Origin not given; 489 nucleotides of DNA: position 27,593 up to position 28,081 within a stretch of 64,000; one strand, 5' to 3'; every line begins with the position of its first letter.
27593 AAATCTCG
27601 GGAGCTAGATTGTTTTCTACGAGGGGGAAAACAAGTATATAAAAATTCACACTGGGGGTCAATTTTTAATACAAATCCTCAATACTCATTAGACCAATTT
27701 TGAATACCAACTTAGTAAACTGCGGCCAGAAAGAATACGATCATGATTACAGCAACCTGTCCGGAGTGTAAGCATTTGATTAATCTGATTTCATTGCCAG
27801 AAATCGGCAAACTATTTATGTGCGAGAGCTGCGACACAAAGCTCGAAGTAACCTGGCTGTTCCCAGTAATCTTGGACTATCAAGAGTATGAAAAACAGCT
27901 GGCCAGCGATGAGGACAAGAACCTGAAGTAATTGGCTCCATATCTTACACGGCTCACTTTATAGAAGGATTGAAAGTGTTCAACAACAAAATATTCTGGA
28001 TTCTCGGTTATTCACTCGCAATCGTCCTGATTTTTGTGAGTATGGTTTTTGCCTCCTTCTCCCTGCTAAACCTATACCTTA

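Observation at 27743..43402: Seven LysW-type zinc-ribbon modules in six small genes, detached from any lysine/arginine carrier pathway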

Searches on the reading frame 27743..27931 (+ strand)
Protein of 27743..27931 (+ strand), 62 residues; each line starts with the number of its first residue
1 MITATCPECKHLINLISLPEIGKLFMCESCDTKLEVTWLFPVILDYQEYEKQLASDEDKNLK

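Call 3: search_protein_families(library=pfam, proteins=[window:27743-27931:+], max_evalue=1)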
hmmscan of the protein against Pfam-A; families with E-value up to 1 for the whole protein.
window:27743-27931:+ (62 aa): 14 families
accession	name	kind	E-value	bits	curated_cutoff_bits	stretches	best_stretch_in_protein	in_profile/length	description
PF21344.3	Zn_ribbon_LysW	-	3.4e-06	27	27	1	4-45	1-42/46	Alpha-aminoadipate carrier protein LysW-like, globular domain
PF25206.1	DUF7836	-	0.00067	19.9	26.7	1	2-35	6-41/59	Domain of unknown function (DUF7836)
PF13717.11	Zn_ribbon_4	-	0.027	14.8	30.3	0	4-13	26-35/36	zinc-ribbon domain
PF13248.11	Zn_ribbon_3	-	0.033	14.1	27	1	3-12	2-11/26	zinc-ribbon domain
PF12760.12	Zn_ribbon_IS1595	-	0.044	14.2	25.4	1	5-32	20-45/46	Transposase zinc-ribbon domain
PF06750.18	A24_N_bact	-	0.047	14.2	23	0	26-43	29-46/84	Bacterial Peptidase A24 N-terminal domain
PF24441.1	DUF7560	-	0.048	13.8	27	0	3-11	5-13/44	Family of unknown function (DUF7560)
PF09723.15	Zn_ribbon_8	-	0.057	13.9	34.4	0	4-11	28-34/41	Zinc ribbon domain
PF07191.17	Zn_ribbon_6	-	0.057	13.9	25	1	5-36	2-28/67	Double zinc ribbon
PF18439.7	zf_UBZ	-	0.06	13.5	25.6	0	4-15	3-14/32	Ubiquitin-Binding Zinc Finger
PF12773.13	DZR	-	0.066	13.8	27.3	1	5-40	14-40/45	Double zinc ribbon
PF22289.1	DmmA-like_C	-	0.078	13.4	27.4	1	5-37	3-31/44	Dimethylamine monooxygenase subunit DmmA-like, C-terminal domain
PF13453.11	Zn_ribbon_TFIIB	-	0.12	12.3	22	0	5-31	1-26/41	Transcription factor zinc-finger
PF25214.1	HVO_B0008_N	-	0.18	12.1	27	0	4-10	2-8/38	HVO_B0008 N-terminal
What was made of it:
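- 27743..27931 (+): A: LysW-fold zinc-ribbon protein, 62 aa, A/F subtype (E[VI]TWL[FY]P motif, near-neutral tail). It lies directly downstream of the regulator RR_L. PF21344 score 27.0 equals the gathering score (call 3).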

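Call 4: search_protein_families(library=ncbifam, proteins=[window:27743-27931:+], max_evalue=1)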
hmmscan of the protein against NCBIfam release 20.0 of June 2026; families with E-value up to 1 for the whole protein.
window:27743-27931:+ (62 aa): 7 families
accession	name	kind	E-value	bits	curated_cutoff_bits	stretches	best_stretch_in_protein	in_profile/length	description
TIGR01206.1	lysW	equivalog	8.2e-06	25.6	53.2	1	3-45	2-43/54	lysine biosynthesis protein LysW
NF041070.1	carrier_LysW_Arch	domain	0.013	15.5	75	1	4-37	3-36/57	alpha-aminoadipate/glutamate carrier protein LysW/ArgW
TIGR02605.1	CxxC_CxxC_SSSS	subfamily_domain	0.018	15.1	31.3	0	4-11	27-34/52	FmdB family zinc ribbon protein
NF001386.0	PRK00279.2-4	equivalog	0.045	13.3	256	1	5-34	132-160/220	adenylate kinase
NF001754.0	PRK00481.1-4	equivalog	0.072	12.2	252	1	2-36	126-159/244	NAD-dependent protein deacylase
NF041259.1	mono_DmmA_fam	domain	0.14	12.5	60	1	5-37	53-83/101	dimethylamine monooxygenase subunit DmmA family protein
NF011683.0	PRK15103.1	equivalog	0.16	11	562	1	5-41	12-47/421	membrane integrity-associated transporter subunit PqiA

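Call 13: find_homologous_proteins(query=A1, max_evalue=0.001)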
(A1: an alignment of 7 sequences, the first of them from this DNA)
Query A1 (7 sequences) (62 aa, profile of the alignment): 156 proteins with E <= 0.001 among 622 candidates; the best 120 are listed.
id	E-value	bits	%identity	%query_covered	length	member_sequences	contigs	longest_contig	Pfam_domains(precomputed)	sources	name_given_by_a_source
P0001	2.0e-46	173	32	100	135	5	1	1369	PF21344.4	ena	-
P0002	1.3e-44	167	33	71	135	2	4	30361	PF21344.4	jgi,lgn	jgi:Zn-finger nucleic acid-binding protein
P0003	2.3e-44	167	33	71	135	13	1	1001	PF21344.4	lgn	-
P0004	4.3e-43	162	36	71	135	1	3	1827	PF21344.4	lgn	-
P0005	4.5e-43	162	39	71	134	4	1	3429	PF23454.2,PF21344.4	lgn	-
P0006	5.5e-43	162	33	71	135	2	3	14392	PF21344.4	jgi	jgi:glutaredoxin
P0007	8.7e-43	162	39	71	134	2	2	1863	PF21344.4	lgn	-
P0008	9.1e-43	161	31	71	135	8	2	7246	PF21344.4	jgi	jgi:glutaredoxin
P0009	3.9e-42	159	40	100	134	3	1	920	PF21344.4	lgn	-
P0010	5.4e-42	159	39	71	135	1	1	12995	PF21344.4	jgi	jgi:uncharacterized paraquat-inducible protein A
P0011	1.7e-41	157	32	90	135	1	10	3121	PF21344.4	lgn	-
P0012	2.2e-41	157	37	69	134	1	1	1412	PF21344.4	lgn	-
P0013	3.7e-41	156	37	97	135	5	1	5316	PF21344.4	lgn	-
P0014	4.1e-41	156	39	71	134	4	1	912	PF21344.4,PF14471.12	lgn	-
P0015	4.1e-41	156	33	71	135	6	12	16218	PF21344.4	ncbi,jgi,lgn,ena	ncbi:MAG: hypothetical protein ACWGN2_09490 [Anaerolineales bacterium]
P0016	4.6e-41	156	41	71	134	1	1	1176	PF21344.4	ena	-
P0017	1.1e-40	155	43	71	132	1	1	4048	PF05605.19,PF21344.4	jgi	jgi:C4-type Zn-finger protein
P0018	3.4e-40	153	38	90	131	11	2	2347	PF05605.19,PF21344.4,PF23548.2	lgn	-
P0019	1.2e-39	151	41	71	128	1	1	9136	PF05605.19,PF21344.4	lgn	-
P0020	1.6e-39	151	35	69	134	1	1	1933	PF21344.4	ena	-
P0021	2.6e-39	150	37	69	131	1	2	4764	PF21344.4,PF23548.2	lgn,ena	-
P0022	3.0e-39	150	39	71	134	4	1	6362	PF21344.4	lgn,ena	-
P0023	3.4e-39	150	32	71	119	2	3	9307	PF21344.4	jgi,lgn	jgi:lysine biosynthesis protein LysW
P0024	6.8e-39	149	39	71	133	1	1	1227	PF21344.4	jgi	jgi:hypothetical protein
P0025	9.1e-39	149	33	73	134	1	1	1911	PF23454.2,PF21344.4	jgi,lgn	jgi:uncharacterized paraquat-inducible protein A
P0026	1.5e-38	148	41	71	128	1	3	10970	PF05605.19,PF21344.4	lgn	-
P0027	2.4e-38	147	39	71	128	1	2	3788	PF05605.19,PF21344.4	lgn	-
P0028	2.5e-38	147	39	71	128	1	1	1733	PF05605.19,PF21344.4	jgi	jgi:Zn-finger nucleic acid-binding protein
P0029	3.7e-37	143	36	71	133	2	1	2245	PF21344.4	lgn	-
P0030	1.3e-36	142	42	69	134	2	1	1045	PF21344.4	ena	-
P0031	6.9e-36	139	37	69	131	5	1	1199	PF21344.4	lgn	-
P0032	8.4e-36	139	35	79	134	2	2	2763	PF21344.4,PF23548.2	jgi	jgi:uncharacterized protein YbaR (Trm112 family)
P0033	1.2e-35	139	32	89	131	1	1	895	PF21344.4,PF23548.2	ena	-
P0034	1.3e-35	138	32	71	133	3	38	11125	PF21344.4,PF14471.12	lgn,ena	-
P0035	2.4e-35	138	43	68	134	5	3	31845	PF21344.4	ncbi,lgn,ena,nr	ncbi:MAG: hypothetical protein JJE12_04770 [Anaerolineales bacterium]|nr:hypothetical protein [Anaer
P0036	3.3e-35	137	33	68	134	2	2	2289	PF21344.4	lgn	-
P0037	1.6e-34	135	27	90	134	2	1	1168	PF21344.4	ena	-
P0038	2.4e-34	134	35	69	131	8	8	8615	PF24441.2,PF21344.4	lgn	-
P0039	3.5e-34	134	37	79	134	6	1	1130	PF21344.4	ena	-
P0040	5.8e-33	130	37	79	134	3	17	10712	PF21344.4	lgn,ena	-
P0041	4.2e-32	127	33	79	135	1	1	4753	PF21344.4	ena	-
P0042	6.1e-31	124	33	69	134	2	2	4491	PF21344.4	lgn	-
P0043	1.3e-30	123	35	69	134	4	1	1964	PF21344.4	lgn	-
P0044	9.0e-29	117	31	79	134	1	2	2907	PF21344.4,PF23548.2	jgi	-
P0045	1.6e-28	116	33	69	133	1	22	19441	PF21344.4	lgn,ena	-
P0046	2.3e-21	93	33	92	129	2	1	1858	PF21344.4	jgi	jgi:lysine biosynthesis protein LysW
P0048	2.1e-20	90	95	98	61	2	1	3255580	PF21344.4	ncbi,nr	ncbi:MAG: lysine biosynthesis protein LysW [Chloroflexota bacterium]|nr:MAG: lysine biosynthesis pro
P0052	5.6e-19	85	40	69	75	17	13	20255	PF21344.4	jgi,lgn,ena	jgi:lysine biosynthesis protein LysW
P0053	7.9e-19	85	33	77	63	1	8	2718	PF21344.4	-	-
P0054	8.8e-19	85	40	89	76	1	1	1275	PF21344.4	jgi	jgi:peptide subunit release factor 1 (eRF1)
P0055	1.8e-18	84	40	69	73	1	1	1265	PF21344.4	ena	-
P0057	2.3e-18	83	44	69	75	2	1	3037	PF21344.4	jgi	jgi:lysine biosynthesis protein LysW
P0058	2.4e-18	83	34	71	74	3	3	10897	PF21344.4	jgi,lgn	jgi:hypothetical protein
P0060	3.3e-18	83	43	74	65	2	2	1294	PF21344.4,PF14471.12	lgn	-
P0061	4.4e-18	82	36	71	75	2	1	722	PF21344.4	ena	-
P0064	9.6e-18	81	38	68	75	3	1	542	PF21344.4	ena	-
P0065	1.3e-17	81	40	69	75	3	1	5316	PF21344.4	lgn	-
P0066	1.4e-17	81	37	69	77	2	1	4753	PF21344.4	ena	-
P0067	1.5e-17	81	36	90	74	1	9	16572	PF21344.4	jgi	jgi:lysine biosynthesis protein LysW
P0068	1.7e-17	80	36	90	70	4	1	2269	PF21344.4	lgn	-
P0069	1.8e-17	80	40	69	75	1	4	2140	PF21344.4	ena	-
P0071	2.1e-17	80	45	76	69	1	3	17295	PF21344.4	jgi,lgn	jgi:peptide subunit release factor 1 (eRF1)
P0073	2.5e-17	80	34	87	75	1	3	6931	PF21344.4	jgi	jgi:lysine biosynthesis protein LysW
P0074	2.6e-17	80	40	69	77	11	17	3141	PF21344.4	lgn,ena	-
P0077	4.9e-17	79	32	66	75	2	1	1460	PF21344.4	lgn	-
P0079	6.1e-17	79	33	87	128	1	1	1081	PF21344.4,PF23137.2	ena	-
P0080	6.5e-17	79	35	69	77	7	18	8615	PF21344.4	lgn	-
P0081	1.1e-16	78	35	89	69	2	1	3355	PF21344.4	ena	-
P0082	1.2e-16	78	37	69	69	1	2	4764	PF21344.4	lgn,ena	-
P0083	1.3e-16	78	37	69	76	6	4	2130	PF21344.4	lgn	-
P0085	1.4e-16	78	37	69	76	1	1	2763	PF21344.4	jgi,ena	jgi:hypothetical protein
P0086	1.6e-16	77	40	69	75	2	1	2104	PF21344.4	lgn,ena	-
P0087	2.2e-16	77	40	69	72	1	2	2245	PF21344.4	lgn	-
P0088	2.6e-16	77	40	69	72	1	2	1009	PF21344.4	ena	-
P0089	5.3e-16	76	38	77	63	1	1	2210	PF21344.4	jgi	jgi:hypothetical protein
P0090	5.3e-16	76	37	69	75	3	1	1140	PF21344.4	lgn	-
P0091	8.1e-16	75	41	79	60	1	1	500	PF21344.4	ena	-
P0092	9.7e-16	75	27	73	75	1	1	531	PF21344.4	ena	-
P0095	1.9e-15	74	35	77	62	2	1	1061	PF21344.4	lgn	-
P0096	2.4e-15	74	35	69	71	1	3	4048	PF21344.4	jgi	jgi:hypothetical protein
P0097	2.6e-15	74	33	77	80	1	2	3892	PF21344.4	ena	-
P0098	4.1e-15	73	40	76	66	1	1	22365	PF21344.4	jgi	jgi:lysine biosynthesis protein LysW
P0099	8.4e-15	72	45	76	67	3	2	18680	PF21344.4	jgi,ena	-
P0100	1.4e-14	71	35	77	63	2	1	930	PF21344.4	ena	-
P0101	1.6e-14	71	41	74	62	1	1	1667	PF21344.4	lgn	-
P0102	2.1e-14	71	33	77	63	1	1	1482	PF21344.4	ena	-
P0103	2.5e-14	70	37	69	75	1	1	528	PF21344.4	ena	-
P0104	2.8e-14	70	38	63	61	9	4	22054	PF21344.4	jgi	jgi:lysine biosynthesis protein LysW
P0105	2.8e-14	70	33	77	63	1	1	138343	PF21344.4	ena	-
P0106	3.1e-14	70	38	63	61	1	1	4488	PF21344.4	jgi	jgi:lysine biosynthesis protein LysW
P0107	3.4e-14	70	35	77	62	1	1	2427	PF21344.4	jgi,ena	jgi:DNA-directed RNA polymerase subunit RPC12/RpoP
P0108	3.6e-14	70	43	48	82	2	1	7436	PF21344.4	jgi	jgi:alpha-aminoadipate carrier protein LysW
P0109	4.2e-14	70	43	65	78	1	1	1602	PF21344.4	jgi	jgi:alpha-aminoadipate carrier protein LysW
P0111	9.0e-14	69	40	73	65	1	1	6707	PF21344.4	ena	-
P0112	9.4e-14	68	38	68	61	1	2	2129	PF21344.4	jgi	jgi:lysine biosynthesis protein LysW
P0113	1.0e-13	68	38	77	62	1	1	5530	PF21344.4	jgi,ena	jgi:DNA-directed RNA polymerase subunit RPC12/RpoP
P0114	1.1e-13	68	38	77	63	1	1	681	PF21344.4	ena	-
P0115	1.5e-13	68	35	69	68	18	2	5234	PF21344.4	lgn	-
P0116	1.9e-13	67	34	71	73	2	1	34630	PF21344.4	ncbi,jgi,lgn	-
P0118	2.8e-13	67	38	77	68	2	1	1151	PF21344.4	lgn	-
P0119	4.0e-13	66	32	85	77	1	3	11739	PF21344.4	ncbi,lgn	-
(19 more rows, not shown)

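Call 15: find_encoding_contigs(protein=P0035, flank=10000, max_places=2)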
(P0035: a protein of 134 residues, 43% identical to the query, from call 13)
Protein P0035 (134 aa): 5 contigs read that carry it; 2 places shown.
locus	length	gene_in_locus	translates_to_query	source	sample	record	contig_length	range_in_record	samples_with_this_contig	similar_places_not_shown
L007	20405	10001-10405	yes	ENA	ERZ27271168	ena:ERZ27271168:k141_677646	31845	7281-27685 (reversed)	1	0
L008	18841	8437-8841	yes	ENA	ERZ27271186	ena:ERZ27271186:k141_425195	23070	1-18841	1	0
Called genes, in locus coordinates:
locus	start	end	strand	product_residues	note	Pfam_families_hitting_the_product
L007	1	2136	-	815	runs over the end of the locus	-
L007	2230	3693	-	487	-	-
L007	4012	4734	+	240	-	PF01411:tRNA-synt_2c, PF07973:tRNA_SAD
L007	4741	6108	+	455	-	PF01266:DAO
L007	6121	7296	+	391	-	PF00266:Aminotran_5, PF01053:Cys_Met_Meta_PP (weak)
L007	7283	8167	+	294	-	PF02219:MTHFR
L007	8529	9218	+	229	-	PF00486:Trans_reg_C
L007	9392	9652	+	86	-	PF13717:Zn_ribbon_4 (weak)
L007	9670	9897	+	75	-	PF21344:Zn_ribbon_LysW (weak)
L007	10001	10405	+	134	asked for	PF21344:Zn_ribbon_LysW (weak)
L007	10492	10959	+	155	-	PF03449:GreA_GreB_N, PF01272:GreA_GreB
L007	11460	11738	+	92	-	-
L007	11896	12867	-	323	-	PF01544:CorA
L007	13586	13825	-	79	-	-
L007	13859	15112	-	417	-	PF07478:Dala_Dala_lig_C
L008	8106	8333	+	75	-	PF21344:Zn_ribbon_LysW (weak)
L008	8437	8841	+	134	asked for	PF21344:Zn_ribbon_LysW (weak)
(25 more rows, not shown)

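Call 16: find_encoding_contigs(protein=P0048, flank=10000, max_places=2)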
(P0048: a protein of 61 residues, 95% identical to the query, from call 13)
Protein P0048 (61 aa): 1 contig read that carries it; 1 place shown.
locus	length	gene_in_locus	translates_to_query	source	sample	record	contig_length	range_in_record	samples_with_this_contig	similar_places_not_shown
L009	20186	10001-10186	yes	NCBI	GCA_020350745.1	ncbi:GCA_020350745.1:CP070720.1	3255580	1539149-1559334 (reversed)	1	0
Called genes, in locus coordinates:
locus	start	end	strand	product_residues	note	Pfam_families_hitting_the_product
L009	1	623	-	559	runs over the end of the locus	PF07676:PD40 (faint), PF26550:Tricorn_2nd (weak), PF26549:Tricorn_N, PF05448:AXE1 (faint), PF20434:BD-FAE (weak), PF00326:Peptidase_S9, PF01738:DLH (weak)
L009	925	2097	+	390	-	-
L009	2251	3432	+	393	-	-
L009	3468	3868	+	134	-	-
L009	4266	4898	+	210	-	PF00297:Ribosomal_L3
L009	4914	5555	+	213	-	PF00573:Ribosomal_L4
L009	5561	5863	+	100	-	PF00276:Ribosomal_L23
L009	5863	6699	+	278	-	PF00181:Ribosomal_L2_N, PF03947:Ribosomal_L2_C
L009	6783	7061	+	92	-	PF00203:Ribosomal_S19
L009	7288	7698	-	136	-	PF20181:DUF6544, PF21900:DUF6920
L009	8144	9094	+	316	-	PF01368:DHH, PF02272:DHHA1 (weak)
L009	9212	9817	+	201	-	PF00486:Trans_reg_C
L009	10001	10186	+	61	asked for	PF21344:Zn_ribbon_LysW (weak)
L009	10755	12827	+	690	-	-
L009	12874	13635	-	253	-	PF00106:adh_short, PF08659:KR, PF13561:adh_short_C2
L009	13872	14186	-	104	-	PF04214:DUF411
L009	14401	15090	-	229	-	PF00702:Hydrolase, PF13419:HAD_2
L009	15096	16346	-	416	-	PF00149:Metallophos, PF12850:Metallophos_2 (faint)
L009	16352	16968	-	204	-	PF00515:TPR_1 (faint), PF07719:TPR_2 (faint)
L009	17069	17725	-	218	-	PF00925:GTP_cyclohydro2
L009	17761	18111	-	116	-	-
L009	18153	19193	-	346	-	PF03706:LPG_synthase_TM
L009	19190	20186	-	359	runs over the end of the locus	PF01066:CDP-OH_P_transf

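Call 18: find_encoding_contigs(protein=P0116, flank=8000, max_places=2)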
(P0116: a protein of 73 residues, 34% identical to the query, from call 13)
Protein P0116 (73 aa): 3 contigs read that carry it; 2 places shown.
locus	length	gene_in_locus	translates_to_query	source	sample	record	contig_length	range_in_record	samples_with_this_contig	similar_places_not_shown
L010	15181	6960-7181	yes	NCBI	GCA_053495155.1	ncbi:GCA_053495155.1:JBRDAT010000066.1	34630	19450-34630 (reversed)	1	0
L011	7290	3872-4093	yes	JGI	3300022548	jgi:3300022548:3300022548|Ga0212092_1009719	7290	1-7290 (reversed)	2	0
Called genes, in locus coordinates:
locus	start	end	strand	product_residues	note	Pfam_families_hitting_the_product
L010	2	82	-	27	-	?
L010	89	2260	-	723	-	PF00801:PKD, PF18911:PKD_4, PF00801:PKD (weak), PF18911:PKD_4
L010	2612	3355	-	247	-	-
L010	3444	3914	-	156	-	PF00383:dCMP_cyt_deam_1, PF14437:MafB19-deam, PF14439:Bd3614-deam (weak)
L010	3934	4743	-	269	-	PF01553:Acyltransferase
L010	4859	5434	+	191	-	PF00156:Pribosyltran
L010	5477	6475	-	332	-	PF00012:HSP70 (faint), PF06723:MreB_Mbl, PF00022:Actin (weak), PF14450:FtsA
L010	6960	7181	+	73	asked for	PF21344:Zn_ribbon_LysW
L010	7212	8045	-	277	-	PF03466:LysR_substrate (weak), PF12849:PBP_like_2, PF13531:SBP_bac_11, PF12727:PBP_like (weak)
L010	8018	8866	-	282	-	PF02673:BacA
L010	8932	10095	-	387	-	PF07075:NamZ_N, PF20732:NamZ_C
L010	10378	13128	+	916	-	PF25199:nSTAND_NTPase5 (weak), PF13513:HEAT_EZ (faint), PF13646:HEAT_2 (weak), PF03130:HEAT_PBS (faint), PF12717:Cnd1 (faint), PF13646:HEAT_2, PF02985:HEAT (faint), PF13646:HEAT_2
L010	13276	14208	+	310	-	PF01476:LysM, PF01510:Amidase_2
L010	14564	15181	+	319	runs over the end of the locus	PF00005:ABC_tran, PF13304:AAA_21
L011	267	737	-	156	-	PF00383:dCMP_cyt_deam_1, PF14437:MafB19-deam, PF14439:Bd3614-deam (weak)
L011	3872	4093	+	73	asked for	PF21344:Zn_ribbon_LysW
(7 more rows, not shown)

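Call 19: find_encoding_contigs(protein=P0105, flank=8000, max_places=2)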
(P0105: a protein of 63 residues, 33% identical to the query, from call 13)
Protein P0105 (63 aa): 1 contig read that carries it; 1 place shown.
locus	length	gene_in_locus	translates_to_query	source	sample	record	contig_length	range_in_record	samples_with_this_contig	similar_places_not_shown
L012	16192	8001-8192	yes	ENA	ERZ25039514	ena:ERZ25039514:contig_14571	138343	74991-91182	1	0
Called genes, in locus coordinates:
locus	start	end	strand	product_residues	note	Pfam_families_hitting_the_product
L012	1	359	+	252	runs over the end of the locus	-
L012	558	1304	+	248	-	-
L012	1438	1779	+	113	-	-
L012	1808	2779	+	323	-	-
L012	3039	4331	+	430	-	PF26549:Tricorn_N (weak)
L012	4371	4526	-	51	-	-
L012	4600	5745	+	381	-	-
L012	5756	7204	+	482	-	PF03816:LytR_cpsA_psr, PF13399:LytR_C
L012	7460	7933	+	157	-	PF03449:GreA_GreB_N, PF01272:GreA_GreB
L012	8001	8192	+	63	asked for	PF21344:Zn_ribbon_LysW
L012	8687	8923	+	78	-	-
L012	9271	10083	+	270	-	PF00924:MS_channel_2nd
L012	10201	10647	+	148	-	PF02417:Chromate_transp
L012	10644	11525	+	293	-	PF00582:Usp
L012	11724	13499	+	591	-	PF03600:CitMHS, PF06808:DctM (faint), PF02080:TrkA_C, PF00939:Na_sulph_symp, PF03600:CitMHS (weak)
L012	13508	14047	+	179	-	PF00484:Pro_CA (weak)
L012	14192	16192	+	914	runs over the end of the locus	PF00690:Cation_ATPase_N, PF00122:E1-E2_ATPase, PF13246:Cation_ATPase, PF00702:Hydrolase, PF00689:Cation_ATPase_C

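Call 20: find_encoding_contigs(protein=P0104, flank=8000, max_places=2)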
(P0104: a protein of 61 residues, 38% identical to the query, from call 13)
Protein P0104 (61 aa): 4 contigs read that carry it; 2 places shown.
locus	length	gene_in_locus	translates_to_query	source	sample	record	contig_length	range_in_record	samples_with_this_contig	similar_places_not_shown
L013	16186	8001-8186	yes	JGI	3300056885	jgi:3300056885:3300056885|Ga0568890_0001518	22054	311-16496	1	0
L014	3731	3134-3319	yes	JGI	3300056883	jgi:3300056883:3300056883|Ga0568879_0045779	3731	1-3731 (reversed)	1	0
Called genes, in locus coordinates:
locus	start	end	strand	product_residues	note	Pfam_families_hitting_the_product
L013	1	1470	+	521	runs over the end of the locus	PF07969:Amidohydro_3, PF01979:Amidohydro_1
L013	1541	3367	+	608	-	PF02730:AFOR_N, PF01314:AFOR_C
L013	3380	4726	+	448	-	PF00202:Aminotran_3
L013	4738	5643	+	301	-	PF01144:CoA_trans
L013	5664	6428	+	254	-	PF01144:CoA_trans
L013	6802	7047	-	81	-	PF21344:Zn_ribbon_LysW (weak)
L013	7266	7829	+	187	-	-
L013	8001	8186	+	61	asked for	PF21344:Zn_ribbon_LysW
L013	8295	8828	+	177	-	PF03449:GreA_GreB_N, PF01272:GreA_GreB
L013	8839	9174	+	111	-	PF00166:Cpn10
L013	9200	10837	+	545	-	PF00118:Cpn60_TCP1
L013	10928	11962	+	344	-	PF01636:APH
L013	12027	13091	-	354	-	PF07786:HGSNAT_cat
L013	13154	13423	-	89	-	-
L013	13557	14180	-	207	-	-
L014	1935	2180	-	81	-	PF21344:Zn_ribbon_LysW (weak)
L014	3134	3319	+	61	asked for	PF21344:Zn_ribbon_LysW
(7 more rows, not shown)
